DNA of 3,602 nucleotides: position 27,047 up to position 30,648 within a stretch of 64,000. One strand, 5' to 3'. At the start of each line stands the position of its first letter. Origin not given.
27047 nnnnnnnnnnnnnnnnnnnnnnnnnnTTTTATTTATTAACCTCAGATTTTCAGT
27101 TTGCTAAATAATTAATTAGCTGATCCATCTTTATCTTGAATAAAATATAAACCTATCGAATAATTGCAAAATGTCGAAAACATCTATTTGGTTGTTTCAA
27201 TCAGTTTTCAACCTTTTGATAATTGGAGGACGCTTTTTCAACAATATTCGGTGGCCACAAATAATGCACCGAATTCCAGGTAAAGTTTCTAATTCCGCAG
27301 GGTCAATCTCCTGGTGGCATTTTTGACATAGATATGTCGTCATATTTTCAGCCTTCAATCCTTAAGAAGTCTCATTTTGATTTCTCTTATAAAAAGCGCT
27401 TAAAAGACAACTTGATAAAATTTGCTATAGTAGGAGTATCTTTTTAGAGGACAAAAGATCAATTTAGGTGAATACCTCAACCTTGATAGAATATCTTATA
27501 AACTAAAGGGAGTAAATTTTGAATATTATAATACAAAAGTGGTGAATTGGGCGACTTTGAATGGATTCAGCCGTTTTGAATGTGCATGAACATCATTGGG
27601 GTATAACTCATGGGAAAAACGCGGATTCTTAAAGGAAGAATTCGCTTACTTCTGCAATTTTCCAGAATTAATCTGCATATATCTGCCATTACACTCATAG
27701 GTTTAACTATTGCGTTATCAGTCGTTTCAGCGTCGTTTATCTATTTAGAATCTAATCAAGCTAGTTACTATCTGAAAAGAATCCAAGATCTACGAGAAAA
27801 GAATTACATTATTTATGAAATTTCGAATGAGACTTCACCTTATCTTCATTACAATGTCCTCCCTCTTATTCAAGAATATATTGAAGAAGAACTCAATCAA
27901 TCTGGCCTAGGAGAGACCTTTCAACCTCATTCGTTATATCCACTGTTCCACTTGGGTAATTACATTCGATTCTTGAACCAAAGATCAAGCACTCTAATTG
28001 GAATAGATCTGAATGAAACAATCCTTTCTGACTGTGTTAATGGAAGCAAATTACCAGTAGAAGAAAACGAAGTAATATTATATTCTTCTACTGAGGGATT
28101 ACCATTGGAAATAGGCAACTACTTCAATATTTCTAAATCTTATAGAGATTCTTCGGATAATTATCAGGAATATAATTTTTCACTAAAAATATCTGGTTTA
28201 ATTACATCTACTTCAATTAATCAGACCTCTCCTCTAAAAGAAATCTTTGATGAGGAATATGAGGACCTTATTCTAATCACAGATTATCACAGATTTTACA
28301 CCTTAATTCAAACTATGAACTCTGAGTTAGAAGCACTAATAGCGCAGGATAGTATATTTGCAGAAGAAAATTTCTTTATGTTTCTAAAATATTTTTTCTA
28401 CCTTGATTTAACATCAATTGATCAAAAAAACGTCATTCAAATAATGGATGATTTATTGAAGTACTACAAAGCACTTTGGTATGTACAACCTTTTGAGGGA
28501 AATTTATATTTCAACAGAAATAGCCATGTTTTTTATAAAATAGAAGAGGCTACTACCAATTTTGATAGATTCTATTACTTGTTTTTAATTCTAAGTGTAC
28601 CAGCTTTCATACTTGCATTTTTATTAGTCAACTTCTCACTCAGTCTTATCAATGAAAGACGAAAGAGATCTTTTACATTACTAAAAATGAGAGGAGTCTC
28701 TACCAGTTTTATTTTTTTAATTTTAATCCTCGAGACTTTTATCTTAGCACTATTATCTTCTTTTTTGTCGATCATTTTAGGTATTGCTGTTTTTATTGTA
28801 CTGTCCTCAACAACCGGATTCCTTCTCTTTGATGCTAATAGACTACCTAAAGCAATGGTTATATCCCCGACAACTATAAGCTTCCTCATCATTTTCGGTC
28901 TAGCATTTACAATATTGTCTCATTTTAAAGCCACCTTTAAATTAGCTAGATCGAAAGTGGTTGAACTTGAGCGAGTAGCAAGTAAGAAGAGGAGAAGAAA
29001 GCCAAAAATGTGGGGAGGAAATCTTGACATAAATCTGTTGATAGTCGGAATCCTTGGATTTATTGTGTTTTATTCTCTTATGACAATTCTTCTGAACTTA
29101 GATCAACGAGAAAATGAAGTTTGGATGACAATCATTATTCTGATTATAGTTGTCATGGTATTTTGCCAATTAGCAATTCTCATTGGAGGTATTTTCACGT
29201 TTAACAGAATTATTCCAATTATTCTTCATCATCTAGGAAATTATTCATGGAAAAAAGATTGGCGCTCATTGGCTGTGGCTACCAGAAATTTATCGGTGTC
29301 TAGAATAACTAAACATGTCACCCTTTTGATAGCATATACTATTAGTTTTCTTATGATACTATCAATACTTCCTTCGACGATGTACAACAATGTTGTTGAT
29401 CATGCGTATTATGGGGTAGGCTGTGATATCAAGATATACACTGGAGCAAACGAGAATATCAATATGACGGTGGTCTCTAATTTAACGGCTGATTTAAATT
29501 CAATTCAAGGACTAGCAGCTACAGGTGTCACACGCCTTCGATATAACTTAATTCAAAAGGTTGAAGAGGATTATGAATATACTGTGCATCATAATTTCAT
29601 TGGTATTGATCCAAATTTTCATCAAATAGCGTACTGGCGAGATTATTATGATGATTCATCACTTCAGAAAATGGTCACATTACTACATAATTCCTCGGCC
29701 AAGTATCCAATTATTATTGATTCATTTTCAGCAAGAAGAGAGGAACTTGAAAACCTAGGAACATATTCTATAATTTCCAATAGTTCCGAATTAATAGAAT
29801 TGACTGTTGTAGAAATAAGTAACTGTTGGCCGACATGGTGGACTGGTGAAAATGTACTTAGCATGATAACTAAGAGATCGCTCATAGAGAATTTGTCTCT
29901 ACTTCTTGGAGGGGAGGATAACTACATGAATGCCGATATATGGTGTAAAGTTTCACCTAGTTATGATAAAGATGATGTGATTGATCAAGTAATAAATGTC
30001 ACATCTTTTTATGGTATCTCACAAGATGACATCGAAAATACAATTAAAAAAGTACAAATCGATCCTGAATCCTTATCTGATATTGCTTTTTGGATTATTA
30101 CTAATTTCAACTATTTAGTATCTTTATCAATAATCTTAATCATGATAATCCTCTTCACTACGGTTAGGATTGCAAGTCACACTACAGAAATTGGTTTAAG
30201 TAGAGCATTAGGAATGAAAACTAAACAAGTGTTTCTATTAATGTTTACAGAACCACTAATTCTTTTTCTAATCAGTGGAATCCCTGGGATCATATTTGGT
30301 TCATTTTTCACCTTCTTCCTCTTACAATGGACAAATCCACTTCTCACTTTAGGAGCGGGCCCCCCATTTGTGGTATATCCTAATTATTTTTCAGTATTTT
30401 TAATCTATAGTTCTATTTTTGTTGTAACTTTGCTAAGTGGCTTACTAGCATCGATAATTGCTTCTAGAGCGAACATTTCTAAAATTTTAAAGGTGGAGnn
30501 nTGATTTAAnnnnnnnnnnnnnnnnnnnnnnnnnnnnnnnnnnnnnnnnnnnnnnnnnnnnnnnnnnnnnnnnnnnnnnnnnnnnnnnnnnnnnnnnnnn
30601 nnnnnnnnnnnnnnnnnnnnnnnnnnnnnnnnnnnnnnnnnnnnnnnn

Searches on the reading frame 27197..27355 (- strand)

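Call 65: search_protein_families(library=pfam, proteins=[window:27197-27355:-], max_evalue=0.00001)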
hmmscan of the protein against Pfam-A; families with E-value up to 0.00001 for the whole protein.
window:27197-27355:- (52 aa): 1 family
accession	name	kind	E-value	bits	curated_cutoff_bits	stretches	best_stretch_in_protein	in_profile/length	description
PF03604.18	Zn_ribbon_RPAB4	-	1.3e-07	31.6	24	1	8-42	1-32/32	DNA directed RNA polymerase, 7 kDa subunit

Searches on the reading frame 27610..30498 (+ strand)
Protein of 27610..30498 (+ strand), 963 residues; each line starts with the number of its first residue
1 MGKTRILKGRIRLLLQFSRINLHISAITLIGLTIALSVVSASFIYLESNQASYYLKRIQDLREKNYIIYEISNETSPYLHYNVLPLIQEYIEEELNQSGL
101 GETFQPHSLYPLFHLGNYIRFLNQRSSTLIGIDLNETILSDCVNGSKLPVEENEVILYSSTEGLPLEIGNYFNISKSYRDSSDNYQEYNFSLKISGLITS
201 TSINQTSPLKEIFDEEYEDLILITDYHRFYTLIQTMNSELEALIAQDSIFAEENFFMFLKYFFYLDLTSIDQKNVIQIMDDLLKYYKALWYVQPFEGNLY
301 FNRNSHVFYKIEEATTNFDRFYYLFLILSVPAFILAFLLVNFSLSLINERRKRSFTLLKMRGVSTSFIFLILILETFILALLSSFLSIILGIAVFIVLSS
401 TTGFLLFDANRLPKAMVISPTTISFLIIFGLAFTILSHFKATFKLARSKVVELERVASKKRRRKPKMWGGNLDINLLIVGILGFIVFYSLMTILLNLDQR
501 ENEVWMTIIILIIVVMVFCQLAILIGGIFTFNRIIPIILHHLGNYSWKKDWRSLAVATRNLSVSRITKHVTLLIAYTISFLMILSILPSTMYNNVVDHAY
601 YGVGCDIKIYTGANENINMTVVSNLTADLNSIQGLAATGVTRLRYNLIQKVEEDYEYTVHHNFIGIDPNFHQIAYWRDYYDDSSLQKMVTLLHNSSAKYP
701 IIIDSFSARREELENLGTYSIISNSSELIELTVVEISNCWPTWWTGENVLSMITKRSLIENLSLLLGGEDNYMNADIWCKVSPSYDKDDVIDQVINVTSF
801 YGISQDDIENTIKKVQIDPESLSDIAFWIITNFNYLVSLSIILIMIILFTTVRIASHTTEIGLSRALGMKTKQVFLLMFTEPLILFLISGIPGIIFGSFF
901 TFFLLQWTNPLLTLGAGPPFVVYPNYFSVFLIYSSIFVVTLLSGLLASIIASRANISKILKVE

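Call 3: search_protein_families(library=pfam, proteins=[window:27610-30498:+], max_evalue=10)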
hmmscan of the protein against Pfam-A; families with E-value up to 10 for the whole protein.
window:27610-30498:+ (963 aa): 1 family
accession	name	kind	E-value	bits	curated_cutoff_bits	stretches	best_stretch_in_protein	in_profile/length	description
PF02687.27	FtsX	-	1e-18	68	25.5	2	836-956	5-120/120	FtsX-like permease C-terminal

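Call 4: search_protein_families(library=ncbifam, proteins=[window:27610-30498:+], max_evalue=10)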
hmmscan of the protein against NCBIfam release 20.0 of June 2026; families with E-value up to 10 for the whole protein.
window:27610-30498:+ (963 aa): 3 families
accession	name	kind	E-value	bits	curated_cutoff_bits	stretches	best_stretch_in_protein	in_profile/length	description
TIGR03434.1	ADOP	subfamily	0.00032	18.9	622.3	1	851-961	294-400/803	ADOP family duplicated permease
NF047597.1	LIMLP_12425_fam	equivalog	0.058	13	200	1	808-862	47-103/171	LIMLP_12425 family protein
NF007826.0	PRK10535.1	equivalog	7.8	4.6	966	1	833-915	527-608/648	macrolide ABC transporter ATP-binding protein/permease MacB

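Call 66: search_solved_structures(query=window:27610-30498:+, max_evalue=1)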
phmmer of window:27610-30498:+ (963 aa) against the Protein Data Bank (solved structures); distinct sequences matched with E-value up to 1: 1.
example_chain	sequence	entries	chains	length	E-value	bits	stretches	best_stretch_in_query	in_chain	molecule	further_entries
5xu1_M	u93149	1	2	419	0.095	14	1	846-920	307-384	ABC transporter permeae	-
